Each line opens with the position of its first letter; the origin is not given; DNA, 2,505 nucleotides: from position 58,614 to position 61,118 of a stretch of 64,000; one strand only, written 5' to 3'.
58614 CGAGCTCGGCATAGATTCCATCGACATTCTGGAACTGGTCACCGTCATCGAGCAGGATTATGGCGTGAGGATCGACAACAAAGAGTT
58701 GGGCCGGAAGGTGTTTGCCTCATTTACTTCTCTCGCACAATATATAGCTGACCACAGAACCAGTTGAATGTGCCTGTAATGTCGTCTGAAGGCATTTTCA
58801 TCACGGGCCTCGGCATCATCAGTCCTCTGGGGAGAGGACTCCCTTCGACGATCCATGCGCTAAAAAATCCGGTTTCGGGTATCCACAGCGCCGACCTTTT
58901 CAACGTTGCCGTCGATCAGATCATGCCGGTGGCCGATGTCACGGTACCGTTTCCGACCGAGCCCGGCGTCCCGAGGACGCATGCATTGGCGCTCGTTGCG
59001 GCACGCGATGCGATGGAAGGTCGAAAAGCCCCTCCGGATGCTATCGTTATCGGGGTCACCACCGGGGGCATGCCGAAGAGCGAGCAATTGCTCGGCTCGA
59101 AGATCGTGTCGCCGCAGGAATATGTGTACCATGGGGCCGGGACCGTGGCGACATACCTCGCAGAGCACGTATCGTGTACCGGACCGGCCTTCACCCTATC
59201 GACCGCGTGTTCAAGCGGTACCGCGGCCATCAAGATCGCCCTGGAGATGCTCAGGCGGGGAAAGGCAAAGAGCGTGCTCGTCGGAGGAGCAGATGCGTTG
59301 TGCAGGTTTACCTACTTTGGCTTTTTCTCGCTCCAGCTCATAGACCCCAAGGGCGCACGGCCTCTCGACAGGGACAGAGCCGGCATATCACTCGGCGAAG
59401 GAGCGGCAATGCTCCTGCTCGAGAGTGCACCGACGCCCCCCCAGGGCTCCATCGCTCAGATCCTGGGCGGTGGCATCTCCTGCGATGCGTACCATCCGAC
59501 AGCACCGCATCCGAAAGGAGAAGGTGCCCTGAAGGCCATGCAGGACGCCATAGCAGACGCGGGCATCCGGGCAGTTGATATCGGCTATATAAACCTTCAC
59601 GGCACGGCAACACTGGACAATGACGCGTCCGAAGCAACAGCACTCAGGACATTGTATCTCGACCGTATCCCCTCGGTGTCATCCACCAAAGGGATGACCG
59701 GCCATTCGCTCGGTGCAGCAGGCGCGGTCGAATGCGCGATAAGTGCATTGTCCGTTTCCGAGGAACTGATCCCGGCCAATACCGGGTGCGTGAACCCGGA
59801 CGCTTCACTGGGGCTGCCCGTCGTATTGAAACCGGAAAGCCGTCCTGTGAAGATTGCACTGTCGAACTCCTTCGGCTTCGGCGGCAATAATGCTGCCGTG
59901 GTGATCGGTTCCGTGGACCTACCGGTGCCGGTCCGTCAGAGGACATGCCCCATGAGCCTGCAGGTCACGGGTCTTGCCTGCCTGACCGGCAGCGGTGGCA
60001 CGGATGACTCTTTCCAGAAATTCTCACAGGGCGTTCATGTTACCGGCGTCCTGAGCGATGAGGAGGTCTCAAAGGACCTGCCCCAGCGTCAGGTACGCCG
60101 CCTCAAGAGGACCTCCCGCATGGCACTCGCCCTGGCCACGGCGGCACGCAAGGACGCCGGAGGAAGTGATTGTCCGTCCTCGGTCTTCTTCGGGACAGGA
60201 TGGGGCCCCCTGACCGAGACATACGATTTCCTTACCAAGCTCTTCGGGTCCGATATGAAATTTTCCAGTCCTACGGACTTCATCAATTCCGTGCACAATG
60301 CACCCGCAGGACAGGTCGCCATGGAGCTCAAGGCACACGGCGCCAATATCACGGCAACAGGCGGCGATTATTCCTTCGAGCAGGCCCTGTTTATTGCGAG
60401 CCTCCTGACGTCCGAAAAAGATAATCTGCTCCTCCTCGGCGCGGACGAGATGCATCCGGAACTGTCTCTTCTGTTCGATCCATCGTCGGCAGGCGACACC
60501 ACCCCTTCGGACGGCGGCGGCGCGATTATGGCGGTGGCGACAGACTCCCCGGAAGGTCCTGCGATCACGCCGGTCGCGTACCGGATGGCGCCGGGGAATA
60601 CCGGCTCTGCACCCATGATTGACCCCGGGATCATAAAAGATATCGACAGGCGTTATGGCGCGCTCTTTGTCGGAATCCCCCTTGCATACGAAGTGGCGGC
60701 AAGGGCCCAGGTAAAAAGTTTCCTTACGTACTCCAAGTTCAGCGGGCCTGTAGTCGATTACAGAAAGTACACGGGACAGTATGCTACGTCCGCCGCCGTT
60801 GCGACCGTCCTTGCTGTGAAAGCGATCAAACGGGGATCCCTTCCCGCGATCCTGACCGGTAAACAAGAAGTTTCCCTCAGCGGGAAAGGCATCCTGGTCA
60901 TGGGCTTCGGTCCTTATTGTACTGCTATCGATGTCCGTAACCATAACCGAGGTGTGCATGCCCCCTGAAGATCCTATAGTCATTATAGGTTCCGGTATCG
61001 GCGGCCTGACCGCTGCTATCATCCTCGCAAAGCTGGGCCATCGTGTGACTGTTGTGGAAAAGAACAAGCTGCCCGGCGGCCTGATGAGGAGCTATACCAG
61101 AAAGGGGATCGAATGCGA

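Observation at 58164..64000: Partial type II PKS/FAS-like operon (ACP-ACP-KS/CLF-FAD oxidoreductase-ammonia lyase), likely an aryl-polyene/flexirubin-like lipid or pigment pathway primed from an aromatic amino acid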

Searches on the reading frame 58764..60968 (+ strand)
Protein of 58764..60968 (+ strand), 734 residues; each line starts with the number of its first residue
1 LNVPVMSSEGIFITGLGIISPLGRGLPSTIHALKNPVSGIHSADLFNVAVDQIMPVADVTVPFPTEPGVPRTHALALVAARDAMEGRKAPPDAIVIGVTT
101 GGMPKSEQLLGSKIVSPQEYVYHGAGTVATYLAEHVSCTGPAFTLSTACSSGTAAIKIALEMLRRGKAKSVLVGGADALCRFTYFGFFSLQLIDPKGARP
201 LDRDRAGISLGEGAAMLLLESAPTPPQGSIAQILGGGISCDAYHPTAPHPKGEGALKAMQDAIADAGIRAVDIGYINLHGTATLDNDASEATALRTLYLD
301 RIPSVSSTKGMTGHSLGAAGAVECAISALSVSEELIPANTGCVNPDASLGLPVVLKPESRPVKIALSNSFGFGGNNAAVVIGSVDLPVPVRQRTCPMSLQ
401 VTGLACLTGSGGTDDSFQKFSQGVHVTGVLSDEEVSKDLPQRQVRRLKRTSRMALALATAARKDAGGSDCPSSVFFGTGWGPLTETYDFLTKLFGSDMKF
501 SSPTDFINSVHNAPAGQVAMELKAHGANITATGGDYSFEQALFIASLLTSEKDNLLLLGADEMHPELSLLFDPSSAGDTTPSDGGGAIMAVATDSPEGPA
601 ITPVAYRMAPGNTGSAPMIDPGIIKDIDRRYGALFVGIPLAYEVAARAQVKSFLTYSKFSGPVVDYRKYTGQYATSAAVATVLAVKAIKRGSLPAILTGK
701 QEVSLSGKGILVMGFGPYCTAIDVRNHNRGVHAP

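Call 7: search_protein_families(library=pfam, proteins=[window:58764-60968:+], max_evalue=0.01)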
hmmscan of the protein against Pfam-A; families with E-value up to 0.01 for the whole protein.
window:58764-60968:+ (734 aa): 6 families
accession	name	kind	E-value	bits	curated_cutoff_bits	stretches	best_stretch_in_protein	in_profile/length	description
PF00109.32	ketoacyl-synt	-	1.2e-30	107.4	20.8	2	72-222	89-249/252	Beta-ketoacyl synthase, N-terminal domain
PF02801.28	Ketoacyl-synt_C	-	1.1e-27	96.9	20.8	1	231-340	2-116/119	Beta-ketoacyl synthase, C-terminal domain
PF13723.12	Ketoacyl-synt_2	-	4.3e-13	49.8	25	1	437-567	20-145/223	Beta-ketoacyl synthase, N-terminal domain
PF08545.16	ACP_syn_III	-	5.3e-06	26.7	24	1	144-183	2-41/80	3-Oxoacyl-[acyl-carrier-protein (ACP)] synthase III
PF00108.29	Thiolase_N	-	0.00022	21.1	26.4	1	133-180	69-116/260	Thiolase, N-terminal domain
PF16197.11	KAsynt_C_assoc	-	0.0034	18.2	33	1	351-418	13-74/111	Ketoacyl-synthetase C-terminal extension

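Call 8: search_protein_families(library=ncbifam, proteins=[window:58764-60968:+], max_evalue=0.01)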
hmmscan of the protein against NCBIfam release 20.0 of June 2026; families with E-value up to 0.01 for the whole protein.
window:58764-60968:+ (734 aa): 31 families (the best 25 are shown)
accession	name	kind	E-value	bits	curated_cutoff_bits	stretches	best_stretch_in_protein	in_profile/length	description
NF006618.0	PRK09185.1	subfamily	2.2e-91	306.8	407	1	11-383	5-392/394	beta-ketoacyl-ACP synthase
TIGR03150.1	fabF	equivalog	7.4e-80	268.6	493.75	2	11-381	3-406/407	beta-ketoacyl-ACP synthase II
NF005589.0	PRK07314.1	subfamily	1e-75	255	387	2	9-383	4-411/413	beta-ketoacyl-ACP synthase II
NF004618.0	PRK05952.1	equivalog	3.7e-62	210.4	455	1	11-383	4-382/384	beta-ketoacyl-ACP synthase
NF005076.0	PRK06501.1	equivalog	1.7e-61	208.4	629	2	126-382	152-421/425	beta-ketoacyl-ACP synthase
NF004970.0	PRK06333.1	subfamily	4.4e-58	197.1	525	1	7-381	2-419/424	beta-ketoacyl-ACP synthase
NF058662.1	cispenta_AmcF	equivalog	1e-56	192.6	325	1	11-381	2-367/369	cispentacin biosynthesis acyltransferase subunit AmcF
NF005916.1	PRK07910.1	equivalog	4.1e-55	187.4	560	2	114-383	136-417/418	KasA/KasB family beta-ketoacyl-ACP synthase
NF006274.0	PRK08439.1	equivalog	1.7e-53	181.9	621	1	11-381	4-403/406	beta-ketoacyl-ACP synthase II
NF006434.0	PRK08722.1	equivalog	2.6e-45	155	759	1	128-381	143-411/414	beta-ketoacyl-ACP synthase II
NF006587.0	PRK09116.1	equivalog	1.3e-44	152.6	470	1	115-382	130-405/408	beta-ketoacyl-ACP synthase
NF005935.0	PRK07967.1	equivalog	6.8e-44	150.3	630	1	111-381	124-401/406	beta-ketoacyl-ACP synthase I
NF005490.0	PRK07103.1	equivalog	1.3e-43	149.7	445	1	127-382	147-411/414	polyketide beta-ketoacyl:acyl carrier protein synthase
NF040607.1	mycolic_Pks13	equivalog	3.8e-22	77.7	2100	1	125-386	243-528/1680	polyketide synthase Pks13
NF053555.1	prodigi_MBC_PigJ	equivalog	8.8e-21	73.9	900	1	112-380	474-755/759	prodigiosin MBC biosynthesis protein PigJ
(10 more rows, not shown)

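Call 10: find_encoding_contigs(protein=window:58764-60968:+, flank=10000, max_places=6)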
Protein window:58764-60968:+ (734 aa): no gene with exactly this product is on record in the collection.

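Call 11: find_encoding_contigs(protein=window:58779-60968:+, flank=10000, max_places=6)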
Protein window:58779-60968:+ (729 aa): 2 contigs read that carry it; 1 place shown.
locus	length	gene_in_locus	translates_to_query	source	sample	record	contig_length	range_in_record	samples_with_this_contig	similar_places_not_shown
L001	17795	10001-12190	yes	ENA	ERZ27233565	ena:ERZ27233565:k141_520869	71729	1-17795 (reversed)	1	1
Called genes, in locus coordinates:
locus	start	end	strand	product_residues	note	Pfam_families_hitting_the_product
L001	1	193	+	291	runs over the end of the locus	PF03668:RapZ-like_N, PF13238:AAA_18 (faint), PF22740:PapZ_C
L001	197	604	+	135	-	PF03610:EIIA-man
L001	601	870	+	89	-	PF00381:PTS-HPr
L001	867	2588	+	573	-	PF05524:PEP-utilisers_N, PF00391:PEP-utilizers, PF02896:PEP-utilizers_C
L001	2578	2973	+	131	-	PF00903:Glyoxalase, PF13468:Glyoxalase_3, PF13669:Glyoxalase_4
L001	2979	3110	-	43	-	-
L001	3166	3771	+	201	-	PF04191:PEMT, PF04140:ICMT (weak)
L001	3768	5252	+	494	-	PF13231:PMT_2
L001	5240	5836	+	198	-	PF13580:SIS_2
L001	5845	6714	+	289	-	PF01073:3Beta_HSD, PF01370:Epimerase, PF04321:RmlD_sub_bind, PF05368:NmrA, PF07993:NAD_binding_4 (faint), PF13460:NAD_binding_10, PF16363:GDP_Man_Dehyd (faint)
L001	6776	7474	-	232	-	PF01487:DHquinase_I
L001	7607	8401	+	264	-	PF00902:TatC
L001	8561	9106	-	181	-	-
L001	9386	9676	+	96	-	PF00550:PP-binding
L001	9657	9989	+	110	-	PF00550:PP-binding (weak)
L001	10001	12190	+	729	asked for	PF00109:ketoacyl-synt, PF08545:ACP_syn_III (faint), PF02801:Ketoacyl-synt_C, PF13723:Ketoacyl-synt_2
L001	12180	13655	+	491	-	PF00070:Pyr_redox (faint), PF00890:FAD_binding_2 (weak), PF01266:DAO (weak), PF01593:Amino_oxidase, PF07992:Pyr_redox_2 (weak), PF12831:FAD_oxidored (weak), PF13450:NAD_binding_8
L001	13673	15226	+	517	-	PF00221:Lyase_aromatic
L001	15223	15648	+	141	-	PF13279:4HBT_2, PF03061:4HBT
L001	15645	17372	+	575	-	PF02734:Dak2, PF21645:FakA-like_M (weak), PF02645:DegV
